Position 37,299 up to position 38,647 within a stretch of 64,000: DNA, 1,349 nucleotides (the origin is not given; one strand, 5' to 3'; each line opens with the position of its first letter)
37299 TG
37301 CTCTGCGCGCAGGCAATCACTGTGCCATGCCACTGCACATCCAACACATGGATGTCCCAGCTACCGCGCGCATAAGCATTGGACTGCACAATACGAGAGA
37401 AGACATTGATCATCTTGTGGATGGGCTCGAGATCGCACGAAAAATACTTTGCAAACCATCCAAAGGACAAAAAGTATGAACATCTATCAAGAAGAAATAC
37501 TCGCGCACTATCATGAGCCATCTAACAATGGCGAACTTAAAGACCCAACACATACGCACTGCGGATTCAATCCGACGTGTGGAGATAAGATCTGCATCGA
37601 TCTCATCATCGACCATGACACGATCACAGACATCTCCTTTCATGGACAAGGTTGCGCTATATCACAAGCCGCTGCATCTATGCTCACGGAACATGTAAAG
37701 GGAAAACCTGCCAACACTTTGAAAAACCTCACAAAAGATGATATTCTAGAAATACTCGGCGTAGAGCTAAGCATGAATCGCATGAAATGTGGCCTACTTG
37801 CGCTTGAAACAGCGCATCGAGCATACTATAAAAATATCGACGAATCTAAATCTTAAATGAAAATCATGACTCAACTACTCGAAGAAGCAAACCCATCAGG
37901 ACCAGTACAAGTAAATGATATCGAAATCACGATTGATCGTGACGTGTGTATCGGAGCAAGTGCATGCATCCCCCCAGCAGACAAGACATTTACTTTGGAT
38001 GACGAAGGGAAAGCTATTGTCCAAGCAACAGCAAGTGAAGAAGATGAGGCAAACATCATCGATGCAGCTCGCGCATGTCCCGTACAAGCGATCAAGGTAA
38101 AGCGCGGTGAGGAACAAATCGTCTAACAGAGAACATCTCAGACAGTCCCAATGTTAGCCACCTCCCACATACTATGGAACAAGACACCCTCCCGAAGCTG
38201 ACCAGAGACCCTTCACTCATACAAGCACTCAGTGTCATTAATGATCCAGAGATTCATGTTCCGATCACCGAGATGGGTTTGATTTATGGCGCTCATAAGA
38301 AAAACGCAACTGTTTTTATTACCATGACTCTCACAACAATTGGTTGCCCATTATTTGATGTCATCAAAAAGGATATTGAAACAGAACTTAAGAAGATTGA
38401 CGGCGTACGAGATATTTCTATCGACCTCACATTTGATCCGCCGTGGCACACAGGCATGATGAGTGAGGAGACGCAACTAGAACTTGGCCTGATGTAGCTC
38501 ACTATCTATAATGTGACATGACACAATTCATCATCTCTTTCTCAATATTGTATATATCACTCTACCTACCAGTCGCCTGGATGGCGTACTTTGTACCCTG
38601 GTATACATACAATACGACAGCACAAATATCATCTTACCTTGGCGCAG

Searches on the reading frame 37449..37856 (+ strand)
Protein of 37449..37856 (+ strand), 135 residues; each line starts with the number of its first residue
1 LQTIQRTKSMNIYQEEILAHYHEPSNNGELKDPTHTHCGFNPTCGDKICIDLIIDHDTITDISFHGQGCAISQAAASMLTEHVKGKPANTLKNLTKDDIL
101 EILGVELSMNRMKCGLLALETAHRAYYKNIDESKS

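Call 13: search_protein_families(library=pfam, proteins=[window:37449-37856:+])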
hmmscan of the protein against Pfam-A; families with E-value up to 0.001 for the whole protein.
window:37449-37856:+ (135 aa): 1 family
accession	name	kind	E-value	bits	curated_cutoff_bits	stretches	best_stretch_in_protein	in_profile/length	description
PF01592.21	NifU_N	-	3.4e-26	92.3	22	1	13-127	2-118/127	NifU-like N terminal domain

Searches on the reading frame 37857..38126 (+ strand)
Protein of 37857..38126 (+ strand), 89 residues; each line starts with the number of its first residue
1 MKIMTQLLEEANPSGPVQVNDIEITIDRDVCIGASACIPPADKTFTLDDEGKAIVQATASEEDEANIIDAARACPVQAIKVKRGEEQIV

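Call 13: search_protein_families(library=pfam, proteins=[window:37857-38126:+])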
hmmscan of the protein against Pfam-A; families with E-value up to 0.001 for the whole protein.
window:37857-38126:+ (89 aa): 3 families
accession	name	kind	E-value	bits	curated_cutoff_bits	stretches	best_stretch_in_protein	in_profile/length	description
PF13459.11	Fer4_15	-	6.3e-13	49.7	22.4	1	24-81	1-66/66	4Fe-4S single cluster domain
PF13370.11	Fer4_13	-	3.7e-10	40.8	24.5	1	26-81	1-58/58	4Fe-4S single cluster domain of Ferredoxin I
PF06902.16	Fer4_19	-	1.3e-05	25.5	24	1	20-81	4-61/64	Divergent 4Fe-4S mono-cluster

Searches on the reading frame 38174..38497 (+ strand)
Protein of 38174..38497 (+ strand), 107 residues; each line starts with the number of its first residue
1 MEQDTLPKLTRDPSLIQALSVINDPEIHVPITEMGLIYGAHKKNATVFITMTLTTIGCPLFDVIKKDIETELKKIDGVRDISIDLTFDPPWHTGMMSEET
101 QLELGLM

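Call 13: search_protein_families(library=pfam, proteins=[window:38174-38497:+])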
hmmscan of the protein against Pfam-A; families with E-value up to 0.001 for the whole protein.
window:38174-38497:+ (107 aa): 1 family
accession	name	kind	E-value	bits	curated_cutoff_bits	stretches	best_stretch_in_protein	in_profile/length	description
PF01883.24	FeS_assembly_P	-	3.9e-16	59.5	23.5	1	17-83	6-71/73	Iron-sulfur cluster assembly protein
